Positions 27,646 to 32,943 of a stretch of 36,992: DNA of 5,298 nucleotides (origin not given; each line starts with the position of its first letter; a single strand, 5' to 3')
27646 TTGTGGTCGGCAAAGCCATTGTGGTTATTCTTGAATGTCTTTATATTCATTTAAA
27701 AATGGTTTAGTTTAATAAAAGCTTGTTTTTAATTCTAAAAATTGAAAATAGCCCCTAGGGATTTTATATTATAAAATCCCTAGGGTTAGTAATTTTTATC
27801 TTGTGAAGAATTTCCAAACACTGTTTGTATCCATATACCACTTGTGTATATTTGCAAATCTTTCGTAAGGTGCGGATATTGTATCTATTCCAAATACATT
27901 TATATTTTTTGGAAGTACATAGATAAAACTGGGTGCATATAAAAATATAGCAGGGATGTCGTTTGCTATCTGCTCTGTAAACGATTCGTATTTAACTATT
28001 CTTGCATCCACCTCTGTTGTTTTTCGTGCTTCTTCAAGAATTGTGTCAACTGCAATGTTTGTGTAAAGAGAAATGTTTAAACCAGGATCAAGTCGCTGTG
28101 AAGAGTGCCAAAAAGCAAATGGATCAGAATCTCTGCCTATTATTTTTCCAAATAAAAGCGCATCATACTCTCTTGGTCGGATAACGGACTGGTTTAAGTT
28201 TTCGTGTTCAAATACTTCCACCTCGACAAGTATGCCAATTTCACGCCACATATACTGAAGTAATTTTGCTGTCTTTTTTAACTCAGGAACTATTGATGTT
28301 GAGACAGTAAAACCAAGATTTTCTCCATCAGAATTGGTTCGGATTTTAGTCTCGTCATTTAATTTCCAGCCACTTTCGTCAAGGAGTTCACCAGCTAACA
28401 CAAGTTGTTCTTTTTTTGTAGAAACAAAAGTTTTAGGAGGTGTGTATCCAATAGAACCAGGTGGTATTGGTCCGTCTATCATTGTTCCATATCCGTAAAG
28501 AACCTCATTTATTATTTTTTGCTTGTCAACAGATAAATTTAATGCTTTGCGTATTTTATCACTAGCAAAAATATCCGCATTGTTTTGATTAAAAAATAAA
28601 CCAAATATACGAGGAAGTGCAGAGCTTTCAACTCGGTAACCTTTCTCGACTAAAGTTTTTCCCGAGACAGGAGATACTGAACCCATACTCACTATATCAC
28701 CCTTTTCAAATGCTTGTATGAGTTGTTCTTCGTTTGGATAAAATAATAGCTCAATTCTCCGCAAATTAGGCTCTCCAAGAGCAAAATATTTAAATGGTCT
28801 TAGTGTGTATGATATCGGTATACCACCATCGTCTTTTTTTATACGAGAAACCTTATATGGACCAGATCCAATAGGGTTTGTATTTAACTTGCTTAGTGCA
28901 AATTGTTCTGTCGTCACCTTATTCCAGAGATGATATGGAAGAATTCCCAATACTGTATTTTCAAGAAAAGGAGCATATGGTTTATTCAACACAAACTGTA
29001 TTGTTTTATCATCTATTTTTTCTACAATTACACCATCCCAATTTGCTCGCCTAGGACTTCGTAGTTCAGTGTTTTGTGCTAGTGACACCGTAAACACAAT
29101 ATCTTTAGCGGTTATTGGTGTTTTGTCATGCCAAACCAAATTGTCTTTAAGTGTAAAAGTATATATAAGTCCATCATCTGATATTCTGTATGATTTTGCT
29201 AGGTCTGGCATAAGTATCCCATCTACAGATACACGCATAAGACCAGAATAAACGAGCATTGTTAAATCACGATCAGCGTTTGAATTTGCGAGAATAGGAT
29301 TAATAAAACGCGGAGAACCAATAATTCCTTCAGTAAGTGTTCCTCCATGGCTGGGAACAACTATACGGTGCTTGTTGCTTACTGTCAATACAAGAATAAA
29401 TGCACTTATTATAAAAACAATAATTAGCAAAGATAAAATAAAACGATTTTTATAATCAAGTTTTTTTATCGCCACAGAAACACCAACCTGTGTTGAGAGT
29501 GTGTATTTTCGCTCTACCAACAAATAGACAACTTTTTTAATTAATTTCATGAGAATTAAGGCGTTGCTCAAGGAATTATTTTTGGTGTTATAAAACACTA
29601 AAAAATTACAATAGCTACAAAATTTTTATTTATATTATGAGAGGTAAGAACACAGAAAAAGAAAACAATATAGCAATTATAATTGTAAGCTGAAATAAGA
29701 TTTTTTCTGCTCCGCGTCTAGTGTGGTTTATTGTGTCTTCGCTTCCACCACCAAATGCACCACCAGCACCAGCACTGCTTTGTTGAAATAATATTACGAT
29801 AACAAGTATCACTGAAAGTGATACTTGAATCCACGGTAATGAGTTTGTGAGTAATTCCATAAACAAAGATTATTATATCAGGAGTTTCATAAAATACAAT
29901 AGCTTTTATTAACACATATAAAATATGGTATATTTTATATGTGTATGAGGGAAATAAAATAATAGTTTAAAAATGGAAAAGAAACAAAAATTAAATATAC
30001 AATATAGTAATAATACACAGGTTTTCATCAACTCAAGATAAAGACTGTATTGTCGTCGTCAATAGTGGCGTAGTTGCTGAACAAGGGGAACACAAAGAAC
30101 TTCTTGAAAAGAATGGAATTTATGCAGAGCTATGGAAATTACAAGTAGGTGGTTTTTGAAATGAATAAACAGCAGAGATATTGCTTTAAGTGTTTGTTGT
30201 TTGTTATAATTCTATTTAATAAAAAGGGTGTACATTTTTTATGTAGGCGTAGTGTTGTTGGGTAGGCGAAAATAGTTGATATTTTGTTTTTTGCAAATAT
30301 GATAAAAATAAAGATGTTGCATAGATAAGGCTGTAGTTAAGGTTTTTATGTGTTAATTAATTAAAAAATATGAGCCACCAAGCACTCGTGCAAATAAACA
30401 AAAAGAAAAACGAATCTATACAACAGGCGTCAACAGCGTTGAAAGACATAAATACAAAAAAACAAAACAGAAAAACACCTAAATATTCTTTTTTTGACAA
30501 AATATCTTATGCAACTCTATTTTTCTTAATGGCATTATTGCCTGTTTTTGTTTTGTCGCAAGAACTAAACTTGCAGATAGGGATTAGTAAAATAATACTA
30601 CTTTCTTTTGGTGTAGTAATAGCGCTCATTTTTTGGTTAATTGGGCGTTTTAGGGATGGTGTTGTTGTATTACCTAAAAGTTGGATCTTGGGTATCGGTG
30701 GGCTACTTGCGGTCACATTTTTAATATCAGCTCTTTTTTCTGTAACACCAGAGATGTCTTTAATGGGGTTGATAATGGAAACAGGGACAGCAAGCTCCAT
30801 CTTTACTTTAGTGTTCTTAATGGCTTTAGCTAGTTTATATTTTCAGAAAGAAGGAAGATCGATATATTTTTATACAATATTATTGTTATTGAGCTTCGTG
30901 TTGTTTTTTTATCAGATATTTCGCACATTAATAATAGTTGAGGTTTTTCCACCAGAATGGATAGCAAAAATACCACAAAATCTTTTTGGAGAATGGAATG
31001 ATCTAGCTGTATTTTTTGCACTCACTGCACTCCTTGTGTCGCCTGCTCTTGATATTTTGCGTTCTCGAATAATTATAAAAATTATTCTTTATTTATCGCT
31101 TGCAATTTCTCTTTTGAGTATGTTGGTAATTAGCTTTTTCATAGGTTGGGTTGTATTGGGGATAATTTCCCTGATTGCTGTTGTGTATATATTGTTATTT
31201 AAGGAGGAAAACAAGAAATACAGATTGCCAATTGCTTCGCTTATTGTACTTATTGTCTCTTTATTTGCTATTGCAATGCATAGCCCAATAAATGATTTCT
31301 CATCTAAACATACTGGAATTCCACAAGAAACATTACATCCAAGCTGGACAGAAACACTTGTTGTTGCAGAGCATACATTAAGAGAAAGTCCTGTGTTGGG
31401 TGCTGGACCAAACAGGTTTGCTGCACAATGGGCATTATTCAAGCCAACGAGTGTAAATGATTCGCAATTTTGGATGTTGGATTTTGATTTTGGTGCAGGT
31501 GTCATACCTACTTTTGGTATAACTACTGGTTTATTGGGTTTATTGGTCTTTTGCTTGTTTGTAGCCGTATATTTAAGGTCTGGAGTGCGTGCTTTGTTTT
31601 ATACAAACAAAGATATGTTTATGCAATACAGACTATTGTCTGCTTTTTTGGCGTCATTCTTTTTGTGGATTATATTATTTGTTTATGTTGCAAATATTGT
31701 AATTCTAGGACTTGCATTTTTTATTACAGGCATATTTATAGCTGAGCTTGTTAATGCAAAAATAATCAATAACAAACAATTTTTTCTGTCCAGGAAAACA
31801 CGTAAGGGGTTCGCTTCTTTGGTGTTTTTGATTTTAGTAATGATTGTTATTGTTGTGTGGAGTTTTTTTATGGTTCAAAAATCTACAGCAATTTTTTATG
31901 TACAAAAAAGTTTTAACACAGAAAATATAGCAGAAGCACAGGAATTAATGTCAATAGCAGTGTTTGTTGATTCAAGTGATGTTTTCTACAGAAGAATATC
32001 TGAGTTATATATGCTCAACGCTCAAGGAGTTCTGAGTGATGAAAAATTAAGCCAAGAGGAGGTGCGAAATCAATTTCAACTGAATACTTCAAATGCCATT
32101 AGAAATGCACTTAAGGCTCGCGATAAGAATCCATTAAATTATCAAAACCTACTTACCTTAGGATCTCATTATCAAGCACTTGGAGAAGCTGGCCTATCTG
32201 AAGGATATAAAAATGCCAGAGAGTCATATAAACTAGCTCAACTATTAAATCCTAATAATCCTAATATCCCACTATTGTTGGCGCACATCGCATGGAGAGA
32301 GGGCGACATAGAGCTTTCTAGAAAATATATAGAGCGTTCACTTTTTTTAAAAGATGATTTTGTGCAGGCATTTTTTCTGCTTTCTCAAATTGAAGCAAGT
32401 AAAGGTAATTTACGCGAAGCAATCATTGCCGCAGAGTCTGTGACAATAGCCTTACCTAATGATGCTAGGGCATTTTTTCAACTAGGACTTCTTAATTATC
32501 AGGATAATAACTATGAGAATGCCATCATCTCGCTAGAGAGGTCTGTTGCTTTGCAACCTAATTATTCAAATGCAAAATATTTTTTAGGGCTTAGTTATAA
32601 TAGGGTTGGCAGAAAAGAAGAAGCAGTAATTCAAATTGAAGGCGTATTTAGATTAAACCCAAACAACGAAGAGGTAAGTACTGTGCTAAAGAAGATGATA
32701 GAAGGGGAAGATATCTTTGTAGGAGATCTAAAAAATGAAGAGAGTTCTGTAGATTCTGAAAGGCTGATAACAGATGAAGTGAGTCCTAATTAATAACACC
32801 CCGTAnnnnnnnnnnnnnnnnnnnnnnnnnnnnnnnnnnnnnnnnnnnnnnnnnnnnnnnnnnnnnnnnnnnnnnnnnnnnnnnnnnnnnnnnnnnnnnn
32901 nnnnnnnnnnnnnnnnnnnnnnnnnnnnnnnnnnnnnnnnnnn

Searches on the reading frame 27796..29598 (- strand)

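Call 41: search_protein_families(library=pfam, proteins=[window:27796-29598:-], max_evalue=0.00001)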
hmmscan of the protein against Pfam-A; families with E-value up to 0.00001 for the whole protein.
window:27796-29598:- (600 aa): 1 family
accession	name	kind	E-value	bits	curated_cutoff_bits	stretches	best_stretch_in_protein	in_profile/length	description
PF00496.27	SBP_bac_5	-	3.8e-69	234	32.4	1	130-497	3-357/368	Bacterial extracellular solute-binding proteins, family 5 Middle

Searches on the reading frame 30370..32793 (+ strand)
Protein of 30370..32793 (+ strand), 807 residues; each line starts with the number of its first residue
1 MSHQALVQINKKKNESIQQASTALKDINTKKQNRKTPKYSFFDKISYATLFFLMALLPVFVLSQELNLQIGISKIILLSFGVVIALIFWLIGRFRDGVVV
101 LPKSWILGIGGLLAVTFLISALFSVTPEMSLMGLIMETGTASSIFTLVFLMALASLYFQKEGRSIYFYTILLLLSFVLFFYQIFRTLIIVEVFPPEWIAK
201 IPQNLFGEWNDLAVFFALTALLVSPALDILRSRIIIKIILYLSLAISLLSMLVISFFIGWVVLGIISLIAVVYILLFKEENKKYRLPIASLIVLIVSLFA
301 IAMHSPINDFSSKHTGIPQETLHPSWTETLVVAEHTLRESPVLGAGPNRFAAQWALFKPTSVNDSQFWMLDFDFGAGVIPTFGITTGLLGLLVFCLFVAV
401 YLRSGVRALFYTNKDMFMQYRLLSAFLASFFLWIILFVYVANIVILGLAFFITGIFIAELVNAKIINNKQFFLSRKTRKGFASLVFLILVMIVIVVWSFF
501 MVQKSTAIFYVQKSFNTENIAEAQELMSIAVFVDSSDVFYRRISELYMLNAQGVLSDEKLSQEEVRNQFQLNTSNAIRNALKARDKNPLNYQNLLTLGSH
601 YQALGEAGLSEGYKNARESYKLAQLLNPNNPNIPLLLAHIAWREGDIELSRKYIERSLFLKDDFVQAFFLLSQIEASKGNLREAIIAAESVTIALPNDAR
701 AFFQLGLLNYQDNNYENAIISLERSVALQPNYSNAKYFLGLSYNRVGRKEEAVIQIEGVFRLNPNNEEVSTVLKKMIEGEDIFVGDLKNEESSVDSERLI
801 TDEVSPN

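Call 41: search_protein_families(library=pfam, proteins=[window:30370-32793:+], max_evalue=0.00001)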
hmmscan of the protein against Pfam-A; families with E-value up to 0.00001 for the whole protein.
window:30370-32793:+ (807 aa): 6 families
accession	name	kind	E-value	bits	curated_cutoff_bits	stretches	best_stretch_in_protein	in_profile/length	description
PF13181.12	TPR_8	-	2.4e-14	52.6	25.7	0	699-732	1-34/34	Tetratricopeptide repeat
PF07719.23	TPR_2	-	3.5e-11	42.7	27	0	699-732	1-34/34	Tetratricopeptide repeat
PF13432.12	TPR_16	-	2.6e-10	41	32.7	0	635-698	1-64/65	Tetratricopeptide repeat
PF14559.12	TPR_19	-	2.9e-07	31.2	25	0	711-774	3-66/68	Tetratricopeptide repeat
PF13428.12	TPR_14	-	4.8e-06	27.2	23.5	0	735-770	3-38/44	Tetratricopeptide repeat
PF00515.34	TPR_1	-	5.8e-06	26.3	27.8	0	699-732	1-34/34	Tetratricopeptide repeat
